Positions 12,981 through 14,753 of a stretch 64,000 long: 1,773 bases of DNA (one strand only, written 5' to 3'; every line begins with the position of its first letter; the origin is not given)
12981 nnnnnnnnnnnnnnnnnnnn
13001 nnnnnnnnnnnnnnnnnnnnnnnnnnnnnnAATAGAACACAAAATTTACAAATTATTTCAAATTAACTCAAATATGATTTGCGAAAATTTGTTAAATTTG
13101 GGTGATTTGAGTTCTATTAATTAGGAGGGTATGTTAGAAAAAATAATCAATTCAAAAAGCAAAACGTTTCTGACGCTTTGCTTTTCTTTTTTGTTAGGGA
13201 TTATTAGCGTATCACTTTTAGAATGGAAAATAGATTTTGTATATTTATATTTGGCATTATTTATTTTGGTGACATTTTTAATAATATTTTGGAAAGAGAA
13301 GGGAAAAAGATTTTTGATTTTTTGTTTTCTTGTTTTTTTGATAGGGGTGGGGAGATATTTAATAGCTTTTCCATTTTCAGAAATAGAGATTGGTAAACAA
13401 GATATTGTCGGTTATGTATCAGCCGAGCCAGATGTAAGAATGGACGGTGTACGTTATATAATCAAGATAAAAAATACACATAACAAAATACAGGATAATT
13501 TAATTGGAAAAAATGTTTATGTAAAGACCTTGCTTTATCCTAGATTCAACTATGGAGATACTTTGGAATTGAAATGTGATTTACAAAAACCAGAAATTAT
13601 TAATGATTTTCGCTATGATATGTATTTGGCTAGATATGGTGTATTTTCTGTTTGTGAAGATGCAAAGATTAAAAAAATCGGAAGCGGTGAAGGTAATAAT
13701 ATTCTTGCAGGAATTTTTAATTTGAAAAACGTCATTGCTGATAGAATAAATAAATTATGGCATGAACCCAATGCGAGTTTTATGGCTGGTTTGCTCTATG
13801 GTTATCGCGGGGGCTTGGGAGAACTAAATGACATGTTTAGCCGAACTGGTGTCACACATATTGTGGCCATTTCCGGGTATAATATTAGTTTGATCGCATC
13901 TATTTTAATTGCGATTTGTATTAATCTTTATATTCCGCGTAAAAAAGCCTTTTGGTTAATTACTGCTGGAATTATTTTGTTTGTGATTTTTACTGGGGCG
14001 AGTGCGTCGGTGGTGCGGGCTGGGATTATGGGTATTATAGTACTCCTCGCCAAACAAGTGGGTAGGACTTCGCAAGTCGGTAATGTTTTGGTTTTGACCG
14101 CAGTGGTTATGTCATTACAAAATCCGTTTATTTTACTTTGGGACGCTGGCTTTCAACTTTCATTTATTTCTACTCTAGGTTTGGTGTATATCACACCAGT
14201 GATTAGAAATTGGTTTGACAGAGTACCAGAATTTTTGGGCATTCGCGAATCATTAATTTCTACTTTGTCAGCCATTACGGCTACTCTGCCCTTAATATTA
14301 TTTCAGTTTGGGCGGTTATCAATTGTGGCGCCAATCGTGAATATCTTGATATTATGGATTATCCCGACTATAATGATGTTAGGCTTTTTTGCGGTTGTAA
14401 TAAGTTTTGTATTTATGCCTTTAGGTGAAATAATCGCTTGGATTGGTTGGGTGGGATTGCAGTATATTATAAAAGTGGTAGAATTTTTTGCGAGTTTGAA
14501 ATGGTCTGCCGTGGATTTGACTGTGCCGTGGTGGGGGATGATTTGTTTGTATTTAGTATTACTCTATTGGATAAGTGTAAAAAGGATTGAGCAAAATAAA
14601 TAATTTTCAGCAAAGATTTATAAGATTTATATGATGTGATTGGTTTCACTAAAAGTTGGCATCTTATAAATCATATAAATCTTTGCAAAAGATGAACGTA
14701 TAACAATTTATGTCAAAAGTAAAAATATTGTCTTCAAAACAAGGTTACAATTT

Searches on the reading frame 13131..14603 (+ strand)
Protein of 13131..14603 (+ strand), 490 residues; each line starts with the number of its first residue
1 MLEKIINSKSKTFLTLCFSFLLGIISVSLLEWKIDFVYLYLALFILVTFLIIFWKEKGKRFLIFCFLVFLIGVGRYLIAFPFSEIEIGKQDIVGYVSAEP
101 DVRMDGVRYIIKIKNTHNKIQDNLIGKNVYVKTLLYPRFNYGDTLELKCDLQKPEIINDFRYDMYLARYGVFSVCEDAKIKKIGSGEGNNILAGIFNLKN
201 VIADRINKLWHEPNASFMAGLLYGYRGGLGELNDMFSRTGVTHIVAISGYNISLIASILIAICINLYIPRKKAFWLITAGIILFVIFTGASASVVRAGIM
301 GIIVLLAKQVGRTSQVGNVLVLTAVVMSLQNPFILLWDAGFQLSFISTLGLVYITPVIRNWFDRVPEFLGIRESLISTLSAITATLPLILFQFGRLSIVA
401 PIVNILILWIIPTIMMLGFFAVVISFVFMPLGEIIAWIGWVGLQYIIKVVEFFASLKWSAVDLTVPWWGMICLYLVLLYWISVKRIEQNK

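Call 53: search_protein_families(library=pfam, proteins=[window:13131-14603:+], max_evalue=0.01)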
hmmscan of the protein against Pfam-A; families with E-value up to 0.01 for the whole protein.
window:13131-14603:+ (490 aa): 2 families
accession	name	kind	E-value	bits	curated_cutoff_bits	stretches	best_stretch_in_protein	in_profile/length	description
PF03772.21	Competence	-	1.4e-49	169.3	23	1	221-482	1-265/270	Competence protein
PF13567.11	DUF4131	-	2.4e-12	47.3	31.6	1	37-173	7-155/165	Domain of unknown function (DUF4131)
